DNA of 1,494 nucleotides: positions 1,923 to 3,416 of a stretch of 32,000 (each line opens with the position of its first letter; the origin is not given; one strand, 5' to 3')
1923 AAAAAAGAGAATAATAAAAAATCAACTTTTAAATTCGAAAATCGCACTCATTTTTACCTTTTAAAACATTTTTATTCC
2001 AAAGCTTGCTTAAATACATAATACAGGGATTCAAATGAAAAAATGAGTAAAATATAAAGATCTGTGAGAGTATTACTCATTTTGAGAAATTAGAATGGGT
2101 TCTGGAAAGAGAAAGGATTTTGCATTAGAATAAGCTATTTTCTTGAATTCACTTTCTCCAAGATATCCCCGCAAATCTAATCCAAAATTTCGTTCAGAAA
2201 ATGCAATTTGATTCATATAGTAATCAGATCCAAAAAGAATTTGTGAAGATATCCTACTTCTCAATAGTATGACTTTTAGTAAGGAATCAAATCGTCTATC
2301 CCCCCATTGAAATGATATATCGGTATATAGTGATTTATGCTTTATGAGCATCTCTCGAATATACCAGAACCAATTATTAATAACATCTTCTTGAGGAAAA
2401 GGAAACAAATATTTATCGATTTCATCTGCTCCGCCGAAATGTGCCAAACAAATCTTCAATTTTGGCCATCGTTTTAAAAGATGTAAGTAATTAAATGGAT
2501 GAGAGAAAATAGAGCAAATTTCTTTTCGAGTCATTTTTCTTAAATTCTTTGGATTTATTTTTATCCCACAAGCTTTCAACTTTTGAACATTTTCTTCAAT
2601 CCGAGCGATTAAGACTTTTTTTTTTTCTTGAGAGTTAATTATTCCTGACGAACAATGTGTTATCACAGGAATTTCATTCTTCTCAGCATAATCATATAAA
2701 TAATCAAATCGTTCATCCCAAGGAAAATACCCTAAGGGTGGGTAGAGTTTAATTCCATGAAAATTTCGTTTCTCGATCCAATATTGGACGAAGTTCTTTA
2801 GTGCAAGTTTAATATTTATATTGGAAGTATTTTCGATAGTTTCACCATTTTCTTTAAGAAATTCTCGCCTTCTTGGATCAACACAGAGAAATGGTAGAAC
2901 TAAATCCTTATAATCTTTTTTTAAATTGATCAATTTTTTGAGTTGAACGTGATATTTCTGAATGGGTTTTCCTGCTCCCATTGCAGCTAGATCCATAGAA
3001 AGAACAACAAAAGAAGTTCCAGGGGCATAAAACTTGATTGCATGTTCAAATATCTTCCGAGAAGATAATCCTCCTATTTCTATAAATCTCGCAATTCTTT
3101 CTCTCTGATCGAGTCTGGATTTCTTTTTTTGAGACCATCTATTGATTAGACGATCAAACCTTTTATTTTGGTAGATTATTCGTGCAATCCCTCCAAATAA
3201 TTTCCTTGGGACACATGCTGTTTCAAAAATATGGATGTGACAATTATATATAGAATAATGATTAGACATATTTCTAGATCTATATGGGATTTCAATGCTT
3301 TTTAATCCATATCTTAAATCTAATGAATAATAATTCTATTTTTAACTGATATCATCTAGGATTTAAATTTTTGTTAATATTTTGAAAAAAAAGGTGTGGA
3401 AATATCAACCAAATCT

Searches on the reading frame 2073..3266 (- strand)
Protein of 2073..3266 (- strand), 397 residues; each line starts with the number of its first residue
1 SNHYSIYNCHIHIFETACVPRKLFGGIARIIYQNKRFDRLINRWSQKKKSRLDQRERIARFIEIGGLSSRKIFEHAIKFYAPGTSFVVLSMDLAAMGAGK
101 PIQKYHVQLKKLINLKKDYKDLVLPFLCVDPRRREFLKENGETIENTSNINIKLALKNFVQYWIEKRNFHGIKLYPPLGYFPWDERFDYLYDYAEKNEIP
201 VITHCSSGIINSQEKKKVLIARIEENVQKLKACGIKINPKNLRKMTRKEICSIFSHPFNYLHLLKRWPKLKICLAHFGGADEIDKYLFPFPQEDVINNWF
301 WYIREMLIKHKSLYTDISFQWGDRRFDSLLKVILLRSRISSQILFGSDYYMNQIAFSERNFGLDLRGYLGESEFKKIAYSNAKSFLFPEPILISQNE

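Call 83: search_protein_families(library=pfam, proteins=[window:2073-3266:-], max_evalue=0.01)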
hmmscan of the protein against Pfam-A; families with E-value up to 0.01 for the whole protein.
window:2073-3266:- (397 aa): 1 family
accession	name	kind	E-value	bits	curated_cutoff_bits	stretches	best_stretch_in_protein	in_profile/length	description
PF04909.20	Amidohydro_2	-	1.9e-14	54.5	26.4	1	163-386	101-287/289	Amidohydrolase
